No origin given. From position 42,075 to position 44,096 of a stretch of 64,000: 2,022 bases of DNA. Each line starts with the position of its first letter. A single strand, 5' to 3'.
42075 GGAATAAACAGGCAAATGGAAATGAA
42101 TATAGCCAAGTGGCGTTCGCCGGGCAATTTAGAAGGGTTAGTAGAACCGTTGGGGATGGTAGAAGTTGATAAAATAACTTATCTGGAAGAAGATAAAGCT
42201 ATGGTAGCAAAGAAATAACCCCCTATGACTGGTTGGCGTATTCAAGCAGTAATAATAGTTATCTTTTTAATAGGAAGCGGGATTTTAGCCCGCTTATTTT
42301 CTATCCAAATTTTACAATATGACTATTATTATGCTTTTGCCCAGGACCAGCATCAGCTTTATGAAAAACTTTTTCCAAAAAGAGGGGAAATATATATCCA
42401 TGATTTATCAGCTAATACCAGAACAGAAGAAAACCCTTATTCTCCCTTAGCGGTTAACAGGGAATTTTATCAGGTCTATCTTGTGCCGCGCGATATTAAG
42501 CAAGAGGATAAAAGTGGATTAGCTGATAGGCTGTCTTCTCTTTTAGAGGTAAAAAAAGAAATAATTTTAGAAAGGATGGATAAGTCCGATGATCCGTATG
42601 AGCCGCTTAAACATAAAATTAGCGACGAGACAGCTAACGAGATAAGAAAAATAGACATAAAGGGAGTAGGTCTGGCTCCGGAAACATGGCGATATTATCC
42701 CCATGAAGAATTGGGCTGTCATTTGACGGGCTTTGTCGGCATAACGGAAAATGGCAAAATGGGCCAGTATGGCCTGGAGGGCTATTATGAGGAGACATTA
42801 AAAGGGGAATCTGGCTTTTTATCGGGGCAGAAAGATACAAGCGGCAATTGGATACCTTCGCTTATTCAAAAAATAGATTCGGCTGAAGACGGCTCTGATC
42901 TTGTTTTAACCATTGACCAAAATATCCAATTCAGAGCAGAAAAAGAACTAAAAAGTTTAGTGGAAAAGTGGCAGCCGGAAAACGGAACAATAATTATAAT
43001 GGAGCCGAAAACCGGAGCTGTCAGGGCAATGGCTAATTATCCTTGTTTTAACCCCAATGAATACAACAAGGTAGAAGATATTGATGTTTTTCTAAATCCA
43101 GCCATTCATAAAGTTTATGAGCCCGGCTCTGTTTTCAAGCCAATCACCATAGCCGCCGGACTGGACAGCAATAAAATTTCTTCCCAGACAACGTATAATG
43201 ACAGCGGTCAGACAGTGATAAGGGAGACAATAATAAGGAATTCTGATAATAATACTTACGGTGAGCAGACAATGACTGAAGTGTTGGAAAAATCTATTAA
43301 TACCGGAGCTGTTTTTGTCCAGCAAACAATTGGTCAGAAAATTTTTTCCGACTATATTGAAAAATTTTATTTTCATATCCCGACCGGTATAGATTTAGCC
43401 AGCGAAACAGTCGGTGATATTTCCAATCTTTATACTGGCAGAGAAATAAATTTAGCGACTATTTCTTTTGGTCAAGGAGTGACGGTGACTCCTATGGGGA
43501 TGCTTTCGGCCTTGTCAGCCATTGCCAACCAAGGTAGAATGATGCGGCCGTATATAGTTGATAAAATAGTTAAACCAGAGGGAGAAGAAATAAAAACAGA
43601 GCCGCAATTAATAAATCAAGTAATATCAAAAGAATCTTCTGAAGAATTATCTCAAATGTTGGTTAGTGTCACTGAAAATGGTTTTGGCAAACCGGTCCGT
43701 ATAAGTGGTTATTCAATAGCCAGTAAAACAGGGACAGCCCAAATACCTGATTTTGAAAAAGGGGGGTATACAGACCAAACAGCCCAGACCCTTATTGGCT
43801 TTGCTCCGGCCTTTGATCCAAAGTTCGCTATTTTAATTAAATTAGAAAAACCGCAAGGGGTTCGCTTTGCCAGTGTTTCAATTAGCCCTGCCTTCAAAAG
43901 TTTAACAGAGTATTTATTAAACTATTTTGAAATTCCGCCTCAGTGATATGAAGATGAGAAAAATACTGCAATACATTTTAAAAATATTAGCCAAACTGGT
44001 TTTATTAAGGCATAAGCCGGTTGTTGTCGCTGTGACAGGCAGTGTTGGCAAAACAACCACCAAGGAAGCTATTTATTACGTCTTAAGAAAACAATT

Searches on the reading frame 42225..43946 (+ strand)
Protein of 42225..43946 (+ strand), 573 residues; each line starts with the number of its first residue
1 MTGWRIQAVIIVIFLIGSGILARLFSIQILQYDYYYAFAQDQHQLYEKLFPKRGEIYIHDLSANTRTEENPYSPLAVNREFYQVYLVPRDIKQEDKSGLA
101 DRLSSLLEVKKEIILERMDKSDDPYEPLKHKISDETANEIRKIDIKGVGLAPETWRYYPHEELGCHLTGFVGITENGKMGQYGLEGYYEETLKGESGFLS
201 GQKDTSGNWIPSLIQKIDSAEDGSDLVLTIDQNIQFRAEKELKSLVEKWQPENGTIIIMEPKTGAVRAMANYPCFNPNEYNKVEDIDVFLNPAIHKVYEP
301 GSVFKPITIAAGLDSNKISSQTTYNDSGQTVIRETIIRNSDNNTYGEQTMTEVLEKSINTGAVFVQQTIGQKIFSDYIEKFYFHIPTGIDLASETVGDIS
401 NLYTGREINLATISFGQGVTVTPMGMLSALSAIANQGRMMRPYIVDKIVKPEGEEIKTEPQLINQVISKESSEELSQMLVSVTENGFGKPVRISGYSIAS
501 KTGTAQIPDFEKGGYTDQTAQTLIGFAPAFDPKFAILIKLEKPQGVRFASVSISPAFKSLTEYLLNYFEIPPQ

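Call 59: search_protein_families(library=pfam, proteins=[window:42225-43946:+], max_evalue=0.00001)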
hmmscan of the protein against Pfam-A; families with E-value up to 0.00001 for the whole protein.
window:42225-43946:+ (573 aa): 2 families
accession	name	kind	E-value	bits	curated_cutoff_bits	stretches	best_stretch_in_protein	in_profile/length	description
PF00905.27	Transpeptidase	-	4.6e-69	233.4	22.1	1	254-553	1-289/299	Penicillin binding protein transpeptidase domain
PF03717.20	PBP_dimer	-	7.4e-18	66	24.4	1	51-210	4-176/180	Penicillin-binding Protein dimerisation domain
